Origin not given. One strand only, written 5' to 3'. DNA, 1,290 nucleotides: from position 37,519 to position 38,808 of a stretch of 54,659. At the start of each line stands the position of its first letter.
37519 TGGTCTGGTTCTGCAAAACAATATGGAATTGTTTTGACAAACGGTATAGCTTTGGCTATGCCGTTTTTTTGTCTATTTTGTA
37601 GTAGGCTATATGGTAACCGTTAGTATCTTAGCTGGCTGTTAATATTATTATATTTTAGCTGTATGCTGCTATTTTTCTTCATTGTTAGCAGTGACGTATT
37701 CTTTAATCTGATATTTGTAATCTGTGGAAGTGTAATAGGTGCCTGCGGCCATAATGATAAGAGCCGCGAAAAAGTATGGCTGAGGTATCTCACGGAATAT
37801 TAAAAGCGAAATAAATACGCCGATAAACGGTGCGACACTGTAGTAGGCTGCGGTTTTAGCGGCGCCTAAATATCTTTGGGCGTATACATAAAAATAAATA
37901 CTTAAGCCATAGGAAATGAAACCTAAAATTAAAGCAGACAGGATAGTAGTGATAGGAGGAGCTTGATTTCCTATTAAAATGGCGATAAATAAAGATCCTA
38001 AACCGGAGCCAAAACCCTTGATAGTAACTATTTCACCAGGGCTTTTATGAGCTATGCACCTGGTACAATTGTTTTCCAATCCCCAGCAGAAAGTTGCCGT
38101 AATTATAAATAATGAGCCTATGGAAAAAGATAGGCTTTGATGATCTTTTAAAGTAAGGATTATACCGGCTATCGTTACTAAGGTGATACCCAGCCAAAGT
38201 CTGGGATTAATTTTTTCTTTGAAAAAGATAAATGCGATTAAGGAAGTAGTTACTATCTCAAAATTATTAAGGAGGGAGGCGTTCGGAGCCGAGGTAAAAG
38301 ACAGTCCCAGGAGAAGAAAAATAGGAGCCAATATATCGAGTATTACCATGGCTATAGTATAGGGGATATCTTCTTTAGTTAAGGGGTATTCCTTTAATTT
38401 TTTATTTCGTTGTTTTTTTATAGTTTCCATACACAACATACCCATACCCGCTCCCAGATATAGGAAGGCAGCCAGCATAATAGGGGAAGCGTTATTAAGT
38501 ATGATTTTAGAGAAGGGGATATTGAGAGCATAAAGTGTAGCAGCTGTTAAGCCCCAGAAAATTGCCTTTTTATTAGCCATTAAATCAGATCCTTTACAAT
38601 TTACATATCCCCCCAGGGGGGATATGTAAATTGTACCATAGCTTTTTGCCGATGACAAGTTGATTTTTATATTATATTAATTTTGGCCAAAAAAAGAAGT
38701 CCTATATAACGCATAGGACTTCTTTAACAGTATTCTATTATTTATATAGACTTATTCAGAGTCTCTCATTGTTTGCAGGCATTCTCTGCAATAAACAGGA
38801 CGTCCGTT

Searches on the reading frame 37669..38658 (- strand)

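Call 81: search_protein_families(library=pfam, proteins=[window:37669-38658:-])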
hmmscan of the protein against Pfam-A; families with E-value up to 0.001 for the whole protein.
window:37669-38658:- (329 aa): 1 family
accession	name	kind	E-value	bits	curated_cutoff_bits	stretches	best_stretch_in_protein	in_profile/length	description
PF00892.27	EamA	-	8.2e-36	123.7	28.2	2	31-169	2-133/135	EamA-like transporter family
